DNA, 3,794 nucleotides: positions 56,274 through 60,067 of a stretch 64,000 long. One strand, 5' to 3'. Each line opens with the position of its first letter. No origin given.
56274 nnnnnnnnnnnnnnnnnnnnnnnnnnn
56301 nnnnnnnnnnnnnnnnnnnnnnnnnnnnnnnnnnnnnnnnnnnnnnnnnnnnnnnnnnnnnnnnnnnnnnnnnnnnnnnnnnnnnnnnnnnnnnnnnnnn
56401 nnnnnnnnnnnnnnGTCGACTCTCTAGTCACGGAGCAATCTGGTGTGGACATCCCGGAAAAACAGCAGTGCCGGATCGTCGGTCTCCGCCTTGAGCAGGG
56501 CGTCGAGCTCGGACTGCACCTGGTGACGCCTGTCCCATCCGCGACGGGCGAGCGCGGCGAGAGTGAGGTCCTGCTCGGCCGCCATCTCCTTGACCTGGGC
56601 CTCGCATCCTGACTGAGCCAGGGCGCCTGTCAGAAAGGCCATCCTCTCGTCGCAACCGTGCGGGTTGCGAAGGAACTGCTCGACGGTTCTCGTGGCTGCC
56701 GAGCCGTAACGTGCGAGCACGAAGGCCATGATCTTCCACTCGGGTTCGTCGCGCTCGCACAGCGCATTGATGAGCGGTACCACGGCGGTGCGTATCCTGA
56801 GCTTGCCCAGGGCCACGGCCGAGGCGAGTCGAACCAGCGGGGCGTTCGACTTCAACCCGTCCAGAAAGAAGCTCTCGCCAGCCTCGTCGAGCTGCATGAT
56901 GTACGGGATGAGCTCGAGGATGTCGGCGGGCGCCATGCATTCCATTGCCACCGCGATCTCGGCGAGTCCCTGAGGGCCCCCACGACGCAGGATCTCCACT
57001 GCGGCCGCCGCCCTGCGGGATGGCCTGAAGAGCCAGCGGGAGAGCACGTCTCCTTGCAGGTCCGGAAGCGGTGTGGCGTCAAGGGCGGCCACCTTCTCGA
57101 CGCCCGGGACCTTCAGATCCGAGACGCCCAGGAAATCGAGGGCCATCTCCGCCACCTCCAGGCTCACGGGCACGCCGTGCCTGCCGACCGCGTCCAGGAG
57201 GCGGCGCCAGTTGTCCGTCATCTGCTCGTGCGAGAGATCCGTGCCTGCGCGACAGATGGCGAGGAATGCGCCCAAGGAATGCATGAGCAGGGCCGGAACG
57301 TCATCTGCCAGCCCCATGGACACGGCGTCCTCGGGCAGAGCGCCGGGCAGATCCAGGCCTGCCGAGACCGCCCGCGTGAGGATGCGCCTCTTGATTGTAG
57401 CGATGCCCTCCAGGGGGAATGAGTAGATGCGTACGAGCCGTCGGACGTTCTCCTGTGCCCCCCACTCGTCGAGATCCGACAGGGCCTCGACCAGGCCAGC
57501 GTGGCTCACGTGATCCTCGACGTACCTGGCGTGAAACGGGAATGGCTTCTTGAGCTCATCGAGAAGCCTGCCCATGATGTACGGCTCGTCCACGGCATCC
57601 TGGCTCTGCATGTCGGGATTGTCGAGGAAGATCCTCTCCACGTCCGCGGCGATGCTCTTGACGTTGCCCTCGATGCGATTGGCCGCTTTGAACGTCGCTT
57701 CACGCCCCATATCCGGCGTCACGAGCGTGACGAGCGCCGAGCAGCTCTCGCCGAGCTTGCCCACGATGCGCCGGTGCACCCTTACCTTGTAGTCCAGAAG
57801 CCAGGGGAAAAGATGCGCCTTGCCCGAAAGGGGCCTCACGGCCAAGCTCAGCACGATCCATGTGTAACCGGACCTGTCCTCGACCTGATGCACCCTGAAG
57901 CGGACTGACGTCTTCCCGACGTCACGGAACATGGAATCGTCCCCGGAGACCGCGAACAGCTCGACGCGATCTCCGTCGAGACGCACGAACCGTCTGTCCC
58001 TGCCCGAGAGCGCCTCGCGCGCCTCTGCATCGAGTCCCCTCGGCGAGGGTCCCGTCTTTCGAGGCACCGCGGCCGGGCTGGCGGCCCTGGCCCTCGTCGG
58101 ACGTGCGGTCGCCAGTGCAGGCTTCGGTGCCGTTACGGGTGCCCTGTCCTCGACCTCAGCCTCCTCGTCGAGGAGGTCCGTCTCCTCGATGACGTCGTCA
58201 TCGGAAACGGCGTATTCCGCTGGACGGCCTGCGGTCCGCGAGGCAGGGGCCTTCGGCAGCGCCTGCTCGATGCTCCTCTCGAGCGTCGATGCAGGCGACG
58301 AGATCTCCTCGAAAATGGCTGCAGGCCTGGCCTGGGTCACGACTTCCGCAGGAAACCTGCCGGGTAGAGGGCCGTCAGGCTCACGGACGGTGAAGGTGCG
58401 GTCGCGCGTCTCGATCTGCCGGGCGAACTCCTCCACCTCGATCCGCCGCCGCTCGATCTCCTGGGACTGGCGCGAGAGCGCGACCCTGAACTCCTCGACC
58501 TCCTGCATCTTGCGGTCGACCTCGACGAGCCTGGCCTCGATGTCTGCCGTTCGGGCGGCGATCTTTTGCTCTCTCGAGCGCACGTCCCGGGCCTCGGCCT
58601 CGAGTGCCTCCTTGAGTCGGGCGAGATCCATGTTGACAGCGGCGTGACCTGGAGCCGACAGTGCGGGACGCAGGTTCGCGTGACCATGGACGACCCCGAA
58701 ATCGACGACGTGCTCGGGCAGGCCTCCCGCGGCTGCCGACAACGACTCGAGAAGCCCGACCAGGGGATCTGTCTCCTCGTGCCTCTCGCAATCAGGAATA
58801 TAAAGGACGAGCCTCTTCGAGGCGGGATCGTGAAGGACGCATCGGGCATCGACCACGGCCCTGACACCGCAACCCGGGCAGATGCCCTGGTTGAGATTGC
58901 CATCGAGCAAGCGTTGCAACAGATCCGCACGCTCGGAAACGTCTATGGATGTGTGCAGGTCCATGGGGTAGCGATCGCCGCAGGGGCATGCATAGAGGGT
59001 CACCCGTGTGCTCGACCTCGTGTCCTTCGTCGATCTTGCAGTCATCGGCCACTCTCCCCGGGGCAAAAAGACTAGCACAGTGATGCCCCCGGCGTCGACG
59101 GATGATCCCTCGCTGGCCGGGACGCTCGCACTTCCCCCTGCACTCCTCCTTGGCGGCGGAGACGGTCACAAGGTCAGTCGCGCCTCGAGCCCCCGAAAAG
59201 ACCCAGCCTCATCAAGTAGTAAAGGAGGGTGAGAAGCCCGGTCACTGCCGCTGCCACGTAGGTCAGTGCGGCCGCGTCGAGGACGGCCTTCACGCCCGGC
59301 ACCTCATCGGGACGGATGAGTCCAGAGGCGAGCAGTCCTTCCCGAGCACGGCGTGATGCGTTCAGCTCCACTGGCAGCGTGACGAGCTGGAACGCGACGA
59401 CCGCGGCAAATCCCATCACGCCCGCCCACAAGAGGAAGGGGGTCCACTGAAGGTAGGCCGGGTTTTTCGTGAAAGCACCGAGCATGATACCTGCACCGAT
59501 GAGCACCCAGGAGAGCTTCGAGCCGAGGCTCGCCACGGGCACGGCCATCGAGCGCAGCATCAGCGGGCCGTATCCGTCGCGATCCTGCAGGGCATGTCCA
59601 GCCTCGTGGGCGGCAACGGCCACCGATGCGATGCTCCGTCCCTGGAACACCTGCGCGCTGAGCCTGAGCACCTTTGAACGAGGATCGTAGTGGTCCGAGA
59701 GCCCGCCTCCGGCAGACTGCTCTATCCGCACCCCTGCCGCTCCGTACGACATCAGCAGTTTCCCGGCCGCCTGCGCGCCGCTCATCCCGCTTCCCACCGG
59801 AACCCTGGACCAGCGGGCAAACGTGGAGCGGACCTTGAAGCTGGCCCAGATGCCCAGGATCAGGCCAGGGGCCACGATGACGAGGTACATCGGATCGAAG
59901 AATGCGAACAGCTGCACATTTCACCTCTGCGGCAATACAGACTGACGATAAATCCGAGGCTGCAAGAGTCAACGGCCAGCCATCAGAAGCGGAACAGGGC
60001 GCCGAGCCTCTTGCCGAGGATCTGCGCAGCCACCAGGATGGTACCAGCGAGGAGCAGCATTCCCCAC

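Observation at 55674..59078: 884-aa CpXC zinc-ribbon / coiled-coil / HEAT-like protein co-operonic with a metallophosphoesterase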

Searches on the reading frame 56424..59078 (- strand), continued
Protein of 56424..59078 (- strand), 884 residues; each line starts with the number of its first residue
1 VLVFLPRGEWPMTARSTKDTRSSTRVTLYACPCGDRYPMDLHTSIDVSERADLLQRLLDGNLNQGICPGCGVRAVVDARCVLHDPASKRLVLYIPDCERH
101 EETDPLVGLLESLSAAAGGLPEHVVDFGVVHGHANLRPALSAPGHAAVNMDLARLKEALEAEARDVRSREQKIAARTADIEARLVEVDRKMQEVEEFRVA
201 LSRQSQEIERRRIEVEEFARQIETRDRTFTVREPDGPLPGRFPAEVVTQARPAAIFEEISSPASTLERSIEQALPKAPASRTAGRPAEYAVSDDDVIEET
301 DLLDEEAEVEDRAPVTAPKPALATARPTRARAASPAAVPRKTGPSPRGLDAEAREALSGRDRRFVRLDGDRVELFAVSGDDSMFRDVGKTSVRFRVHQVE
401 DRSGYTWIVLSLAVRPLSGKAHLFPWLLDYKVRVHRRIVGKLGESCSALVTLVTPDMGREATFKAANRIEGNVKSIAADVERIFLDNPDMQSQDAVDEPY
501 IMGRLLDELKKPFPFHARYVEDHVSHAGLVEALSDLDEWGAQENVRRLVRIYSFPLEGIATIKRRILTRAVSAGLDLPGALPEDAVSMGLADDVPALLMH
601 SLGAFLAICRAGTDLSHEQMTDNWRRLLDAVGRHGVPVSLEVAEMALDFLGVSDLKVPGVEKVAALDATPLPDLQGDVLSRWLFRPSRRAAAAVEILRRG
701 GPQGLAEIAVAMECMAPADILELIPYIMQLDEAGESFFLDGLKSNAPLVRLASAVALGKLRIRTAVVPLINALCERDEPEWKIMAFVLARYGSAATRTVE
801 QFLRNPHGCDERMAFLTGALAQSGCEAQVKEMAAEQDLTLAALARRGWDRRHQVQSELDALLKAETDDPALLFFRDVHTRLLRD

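Call 94: search_protein_families(library=pfam, proteins=[L013:571-1989:+, L013:1863-3257:+, L013:3119-4420:+, L013:8847-10079:-, L013:10046-11323:-, L013:10508-11434:+, L013:11431-12786:+, L013:346-1824:-, L013:3206-4432:-, L013:11065-12450:-], max_evalue=0.0001)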
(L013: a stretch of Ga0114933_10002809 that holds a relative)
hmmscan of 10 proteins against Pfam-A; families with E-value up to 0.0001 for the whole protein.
L013:571-1989:+ (472 aa): 1 family
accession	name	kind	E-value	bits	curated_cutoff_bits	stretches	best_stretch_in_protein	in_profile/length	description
PF08308.17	PEGA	-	1.2e-10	41.6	20.8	1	232-286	2-56/71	PEGA domain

L013:1863-3257:+ (464 aa): 1 family
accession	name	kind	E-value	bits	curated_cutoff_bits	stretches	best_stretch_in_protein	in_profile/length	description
PF08308.17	PEGA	-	1.8e-10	41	20.8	1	230-284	2-56/71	PEGA domain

L013:3119-4420:+ (433 aa): 0 families

L013:8847-10079:- (410 aa): 1 family
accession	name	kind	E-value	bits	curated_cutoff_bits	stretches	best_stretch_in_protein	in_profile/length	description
PF05893.19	LuxC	-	1.2e-35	123.6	21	1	107-388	86-382/401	Acyl-CoA reductase (LuxC)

L013:10046-11323:- (425 aa): 2 families
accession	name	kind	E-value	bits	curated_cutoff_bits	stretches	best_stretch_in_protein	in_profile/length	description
PF04443.18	LuxE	-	5e-11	42.6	24.9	1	258-424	207-390/391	Acyl-protein synthetase, LuxE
PF00501.34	AMP-binding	-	5.8e-05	22.5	29.9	0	317-375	312-372/384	AMP-binding enzyme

L013:10508-11434:+ (308 aa): 0 families

L013:11431-12786:+ (451 aa): 0 families

L013:346-1824:- (492 aa): 0 families

L013:3206-4432:- (408 aa): 0 families

L013:11065-12450:- (461 aa): 1 family
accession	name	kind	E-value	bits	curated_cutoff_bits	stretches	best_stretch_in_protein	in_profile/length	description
PF00202.27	Aminotran_3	-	3.6e-86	289.8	30.5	1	83-454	10-400/403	Aminotransferase class-III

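Call 95: search_protein_families(library=pfam, alignment_id=A3, max_evalue=0.01)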
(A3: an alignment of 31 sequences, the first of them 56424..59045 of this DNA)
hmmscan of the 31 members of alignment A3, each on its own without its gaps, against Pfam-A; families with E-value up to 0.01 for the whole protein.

A. member 1, window:56424-59045:- (873 aa): 1 family
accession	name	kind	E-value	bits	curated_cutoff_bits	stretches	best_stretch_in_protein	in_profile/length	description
PF14353.12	CpXC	-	1.3e-14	54.6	25.4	1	19-92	2-76/121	CpXC protein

B. families by the number of members that match (of 31 scanned): 12 families
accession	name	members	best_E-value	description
PF14353.12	CpXC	21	1.3e-16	CpXC protein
PF13646.12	HEAT_2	21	3.4e-11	HEAT repeats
PF12072.13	RNase_Y_N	10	1.3e-05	RNase Y N-terminal region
PF03130.22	HEAT_PBS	5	0.00011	PBS lyase HEAT-like repeat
PF21007.2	FBF1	4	0.0003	Fas-binding factor 1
PF20074.4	DUF6470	1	0.00041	Family of unknown function (DUF6470)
PF04886.17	PT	1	0.0022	PT disordered repeat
PF06818.20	Fez1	1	0.0055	Fez1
PF24487.1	NDC80_loop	1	0.0076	Kinetochore protein NDC80 loop region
PF11932.13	DUF3450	1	0.0083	Protein of unknown function (DUF3450)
PF20846.3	PNMA_N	1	0.0091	PNMA N-terminal RRM-like domain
PF02601.20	Exonuc_VII_L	1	0.0095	Exonuclease VII, large subunit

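Call 100: search_protein_families(library=pfam, proteins=[L037:6915-7439:+, L037:6855-7796:-, L037:7838-8872:+, L037:7499-8905:-, L018:7778-8968:-, L018:7811-8605:+], max_evalue=0.001)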
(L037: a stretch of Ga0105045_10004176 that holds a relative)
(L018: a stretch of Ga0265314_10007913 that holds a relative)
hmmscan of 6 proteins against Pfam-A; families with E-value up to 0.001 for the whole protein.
L037:6915-7439:+ (174 aa): 1 family
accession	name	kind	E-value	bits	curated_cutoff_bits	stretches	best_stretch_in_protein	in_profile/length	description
PF13474.12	SnoaL_3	-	1.2e-22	81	22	1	44-158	1-121/121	SnoaL-like domain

L037:6855-7796:- (313 aa): 0 families

L037:7838-8872:+ (344 aa): 0 families

L037:7499-8905:- (468 aa): 2 families
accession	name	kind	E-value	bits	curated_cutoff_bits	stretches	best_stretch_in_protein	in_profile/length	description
PF13229.12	Beta_helix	-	3.7e-15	56.3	25.9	2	52-181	7-122/158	Right handed beta helix region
PF05048.19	NosD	-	8.4e-07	29.1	23.6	1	122-293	11-167/212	Periplasmic copper-binding protein (NosD)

L018:7778-8968:- (396 aa): 1 family
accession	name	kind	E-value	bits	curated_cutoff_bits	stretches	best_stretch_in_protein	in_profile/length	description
PF10009.15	DUF2252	-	4.4e-62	210.8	22.3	1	27-365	4-362/392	Uncharacterized protein conserved in bacteria (DUF2252)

L018:7811-8605:+ (264 aa): 0 families

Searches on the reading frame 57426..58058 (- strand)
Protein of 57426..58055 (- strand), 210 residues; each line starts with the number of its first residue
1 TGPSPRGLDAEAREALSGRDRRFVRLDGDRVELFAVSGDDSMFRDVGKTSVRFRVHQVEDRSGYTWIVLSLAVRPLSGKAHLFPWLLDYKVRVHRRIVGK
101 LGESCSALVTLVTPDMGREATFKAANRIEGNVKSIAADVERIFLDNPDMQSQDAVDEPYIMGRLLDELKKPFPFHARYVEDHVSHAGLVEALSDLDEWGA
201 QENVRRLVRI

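Call 47: search_protein_families(library=pfam, proteins=[window:57426-58055:-], max_evalue=10)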
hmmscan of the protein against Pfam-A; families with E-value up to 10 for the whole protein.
window:57426-58055:- (210 aa): 0 families

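Call 72: predict_structure(alignment_id=A5)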
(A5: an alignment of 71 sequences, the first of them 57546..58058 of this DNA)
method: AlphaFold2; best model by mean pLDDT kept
length: 171 residues; sequences in the alignment: 71
mean_pLDDT: 94.4   pTM: 0.88
mean pLDDT of the five models: 94.4, 94.2, 94.0, 94.0, 94.0
residues with pLDDT >= 90: 156; 70-90: 9; 50-70: 4; < 50: 2
segments of 3 or more residues with pLDDT < 50: none
pLDDT, mean of each block of 10 residues (from residue 1): 66 96 97 97 93 97 97 95 97 98 97 97 96 98 97 93 94 87
secondary structure, 60 per line:
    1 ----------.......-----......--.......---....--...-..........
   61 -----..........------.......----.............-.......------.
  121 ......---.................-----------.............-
elements in order: H11-17 E23-28 E31-37 H41-44 E51-60 E66-75 E82-88 H93-105 E107-113 E120-126 H130-146 H158-170

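Call 82: fold_search(model_id=the predicted structure, library=pdb)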
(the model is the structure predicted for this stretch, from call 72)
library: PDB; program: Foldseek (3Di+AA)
matches with E <= 10: 983; with E <= 0.001: 0
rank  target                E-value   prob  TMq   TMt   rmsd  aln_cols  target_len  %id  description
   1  1lyv                  4.1e-02  0.33  0.19  0.13  13.7       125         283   10  High-resolution structure of the catalytically inactive yersinia tyrosine phosphatase C403A mutant in complex with phosp (released 2002-07-03)
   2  4ic1_D                5.0e-02  0.20  0.18  0.16  12.6       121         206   12  Crystal structure of SSO0001 (released 2013-01-16)
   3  6zz8_E                5.0e-02  0.10  0.15  0.14  24.6       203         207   11  MB_CRS6-15 bound to CrSAS-6_6HR (released 2021-07-07)
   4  1qz0_A                5.3e-02  0.30  0.19  0.13  13.5       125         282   12  Crystal Structure of the Yersinia Pestis Phosphatase YopH in Complex with a Phosphotyrosyl Mimetic-Containing Hexapept (released 2003-11-25)
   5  6dt6                  6.0e-02  0.33  0.19  0.12  13.2       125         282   12  Crystal Structure of the YopH PTP1B Chimera 3 PTPase bound to vanadate (released 2018-08-29)
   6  3f99                  7.2e-02  0.33  0.21  0.14  14.0       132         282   11  W354F Yersinia enterocolitica PTPase apo form (released 2009-01-20)
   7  1xxp_A                7.2e-02  0.25  0.19  0.12  13.7       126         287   12  Yersinia YopH (residues 163-468) C403S binds phosphotyrosyl peptide at two sites (released 2005-03-22)
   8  1yts                  7.7e-02  0.38  0.19  0.13  12.2        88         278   15  A LIGAND-INDUCED CONFORMATIONAL CHANGE IN THE YERSINIA PROTEIN TYROSINE PHOSPHATASE (released 1995-07-10)
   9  6drb                  7.7e-02  0.21  0.21  0.14  15.7       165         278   10  Crystal Structure of the YopH PTP1B WPD loop Chimera 3 PTPase bound to tungstate (released 2018-08-29)
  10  2nrt                  7.7e-02  0.09  0.18  0.15  17.9       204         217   11  Crystal structure of the C-terminal half of UvrC (released 2007-02-06)
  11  1ypt_B                8.2e-02  0.41  0.20  0.13  12.4        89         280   16  CRYSTAL STRUCTURE OF YERSINIA PROTEIN TYROSINE PHOSPHATASE AT 2.5 ANGSTROMS AND THE COMPLEX WITH TUNGSTATE (released 1994-12-20)
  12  7l0i                  8.2e-02  0.25  0.19  0.13  13.4       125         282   12  Ligand-free YopH G352T (released 2021-05-12)
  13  4ic1_B                8.2e-02  0.13  0.19  0.17  15.3       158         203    9  Crystal structure of SSO0001 (released 2013-01-16)
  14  8d3l_I                9.2e-02  0.14  0.20  0.17  15.7       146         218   12  Type I-C Cas4-Cas1-Cas2 complex bound to a PAM/PAM prespacer (released 2022-11-02)
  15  4z6b                  9.2e-02  0.13  0.18  0.12  16.6       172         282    9  YopH W354H Yersinia enterocolitica PTPase in the apo form (released 2015-10-28)
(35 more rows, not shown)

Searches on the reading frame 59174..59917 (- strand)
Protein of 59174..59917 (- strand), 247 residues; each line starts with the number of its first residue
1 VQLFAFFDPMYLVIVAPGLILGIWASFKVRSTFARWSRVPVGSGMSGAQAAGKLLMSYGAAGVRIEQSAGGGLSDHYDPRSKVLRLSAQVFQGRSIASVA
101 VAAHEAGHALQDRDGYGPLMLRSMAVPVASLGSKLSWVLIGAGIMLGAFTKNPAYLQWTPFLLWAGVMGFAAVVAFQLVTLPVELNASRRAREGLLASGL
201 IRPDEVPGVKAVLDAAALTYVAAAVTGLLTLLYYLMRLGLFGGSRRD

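Call 3: search_protein_families(library=pfam, proteins=[window:59174-59917:-], max_evalue=1)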
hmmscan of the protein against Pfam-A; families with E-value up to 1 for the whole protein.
window:59174-59917:- (247 aa): 1 family
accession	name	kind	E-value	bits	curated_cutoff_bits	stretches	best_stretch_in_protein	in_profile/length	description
PF04298.18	Zn_peptidase_2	-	5.8e-77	258.6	27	1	11-237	1-216/218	Putative neutral zinc metallopeptidase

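Call 4: search_protein_families(library=ncbifam, proteins=[window:59174-59917:-], max_evalue=1)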
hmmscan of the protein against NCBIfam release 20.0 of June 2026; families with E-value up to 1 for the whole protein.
window:59174-59917:- (247 aa): 0 families

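Call 88: search_protein_families(library=padloc, proteins=[window:59174-59917:-], max_evalue=0.01)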
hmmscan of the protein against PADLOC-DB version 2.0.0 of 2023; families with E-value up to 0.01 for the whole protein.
window:59174-59917:- (247 aa): 0 families
